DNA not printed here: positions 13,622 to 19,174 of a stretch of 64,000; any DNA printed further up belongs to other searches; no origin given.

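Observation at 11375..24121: A 12.7-kb gene for a 4,248-aa signal-peptide protein with no visible export or anchoring partner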

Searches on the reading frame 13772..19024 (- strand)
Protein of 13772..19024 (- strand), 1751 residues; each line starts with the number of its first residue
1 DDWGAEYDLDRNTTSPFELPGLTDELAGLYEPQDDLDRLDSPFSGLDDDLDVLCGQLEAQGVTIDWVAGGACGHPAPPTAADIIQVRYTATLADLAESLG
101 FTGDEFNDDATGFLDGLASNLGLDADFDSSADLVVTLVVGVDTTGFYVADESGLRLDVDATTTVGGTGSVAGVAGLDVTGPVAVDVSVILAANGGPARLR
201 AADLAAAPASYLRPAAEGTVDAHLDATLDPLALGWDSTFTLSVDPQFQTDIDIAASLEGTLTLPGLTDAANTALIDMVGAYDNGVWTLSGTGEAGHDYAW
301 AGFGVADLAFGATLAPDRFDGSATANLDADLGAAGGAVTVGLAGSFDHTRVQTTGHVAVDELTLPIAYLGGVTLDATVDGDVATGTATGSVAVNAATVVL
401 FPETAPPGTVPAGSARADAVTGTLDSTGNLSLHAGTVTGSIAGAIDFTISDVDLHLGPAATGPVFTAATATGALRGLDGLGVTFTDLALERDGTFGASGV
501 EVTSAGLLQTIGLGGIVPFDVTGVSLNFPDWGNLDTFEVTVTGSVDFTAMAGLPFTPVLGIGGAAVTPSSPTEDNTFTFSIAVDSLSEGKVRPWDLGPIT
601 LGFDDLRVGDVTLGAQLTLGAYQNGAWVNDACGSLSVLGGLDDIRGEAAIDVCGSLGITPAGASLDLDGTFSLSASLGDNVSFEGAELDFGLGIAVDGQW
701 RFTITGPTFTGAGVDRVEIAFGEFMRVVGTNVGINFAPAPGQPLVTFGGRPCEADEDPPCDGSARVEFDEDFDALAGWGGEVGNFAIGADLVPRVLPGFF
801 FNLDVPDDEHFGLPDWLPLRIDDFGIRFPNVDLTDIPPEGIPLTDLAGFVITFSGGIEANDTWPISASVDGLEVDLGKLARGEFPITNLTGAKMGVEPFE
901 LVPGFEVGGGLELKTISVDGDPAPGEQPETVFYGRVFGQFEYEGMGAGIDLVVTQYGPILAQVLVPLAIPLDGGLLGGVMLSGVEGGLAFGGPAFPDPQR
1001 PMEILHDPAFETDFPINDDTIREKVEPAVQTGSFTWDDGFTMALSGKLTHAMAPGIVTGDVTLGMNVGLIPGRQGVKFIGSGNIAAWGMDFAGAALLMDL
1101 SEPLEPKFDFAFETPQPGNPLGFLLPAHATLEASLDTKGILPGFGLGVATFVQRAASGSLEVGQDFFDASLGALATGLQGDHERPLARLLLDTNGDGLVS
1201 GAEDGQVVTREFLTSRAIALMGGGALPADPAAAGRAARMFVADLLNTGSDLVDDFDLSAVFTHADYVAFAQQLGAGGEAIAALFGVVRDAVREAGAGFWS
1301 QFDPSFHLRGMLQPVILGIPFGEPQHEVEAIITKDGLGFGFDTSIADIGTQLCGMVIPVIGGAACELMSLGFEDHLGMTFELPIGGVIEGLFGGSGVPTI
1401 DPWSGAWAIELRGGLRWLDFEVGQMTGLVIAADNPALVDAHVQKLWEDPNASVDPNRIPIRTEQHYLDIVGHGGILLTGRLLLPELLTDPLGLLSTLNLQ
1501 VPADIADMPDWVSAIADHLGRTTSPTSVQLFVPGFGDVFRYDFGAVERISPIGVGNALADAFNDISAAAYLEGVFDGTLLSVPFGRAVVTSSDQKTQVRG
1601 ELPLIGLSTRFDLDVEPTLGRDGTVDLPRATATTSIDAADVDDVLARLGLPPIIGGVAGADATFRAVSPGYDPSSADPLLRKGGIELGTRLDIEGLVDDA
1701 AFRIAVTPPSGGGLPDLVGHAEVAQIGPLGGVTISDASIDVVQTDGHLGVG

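Call 24: find_homologous_proteins(query=A1, max_evalue=0.001)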
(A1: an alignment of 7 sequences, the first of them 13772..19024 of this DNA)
Query A1 (7 sequences) (1751 aa, profile of the alignment): 9 proteins with E <= 0.001 among 8000 candidates.
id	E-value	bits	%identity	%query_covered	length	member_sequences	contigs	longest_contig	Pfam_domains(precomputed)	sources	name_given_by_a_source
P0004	0.0e+0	2536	71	100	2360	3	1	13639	PF03160.21,PF10098.15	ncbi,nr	ncbi:MAG: hypothetical protein DYH08_01925 [Actinobacteria bacterium ATB1]|nr:hypothetical protein [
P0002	0.0e+0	2422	66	100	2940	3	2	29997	PF03160.21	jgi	jgi:hypothetical protein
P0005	0.0e+0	2391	66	100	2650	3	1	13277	PF03160.21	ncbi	ncbi:MAG: hypothetical protein EDR02_18355, partial [Actinobacteria bacterium]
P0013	0.0e+0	1874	28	95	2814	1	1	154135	PF02494.23,PF03160.21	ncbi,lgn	ncbi:MAG: HYR domain-containing protein [Ilumatobacter sp.]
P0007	0.0e+0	1840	51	99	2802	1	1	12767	PF03160.21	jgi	jgi:hypothetical protein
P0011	0.0e+0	1413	36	64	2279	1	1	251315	PF01764.32,PF00975.27,PF01436.28,PF25021.2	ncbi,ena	-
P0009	0.0e+0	1374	36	99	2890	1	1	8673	PF03160.21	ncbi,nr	ncbi:MAG TPA: Calx-beta domain-containing protein, partial [Ilumatobacteraceae bacterium]|nr:Calx-be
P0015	4.1e-241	822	41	58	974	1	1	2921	-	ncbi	ncbi:MAG: hypothetical protein WCC60_20675, partial [Ilumatobacteraceae bacterium]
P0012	1.1e-215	737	34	40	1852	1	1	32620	-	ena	-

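Call 27: search_solved_structures(query=A1, max_evalue=10)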
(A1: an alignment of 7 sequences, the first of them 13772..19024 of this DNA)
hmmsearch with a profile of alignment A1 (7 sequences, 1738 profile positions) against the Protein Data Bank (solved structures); distinct sequences matched with E-value up to 10: 1.
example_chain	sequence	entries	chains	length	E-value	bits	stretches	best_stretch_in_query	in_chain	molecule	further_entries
2oqt_A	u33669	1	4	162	0.099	13.1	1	1506-1562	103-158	Hypothetical protein SPy0176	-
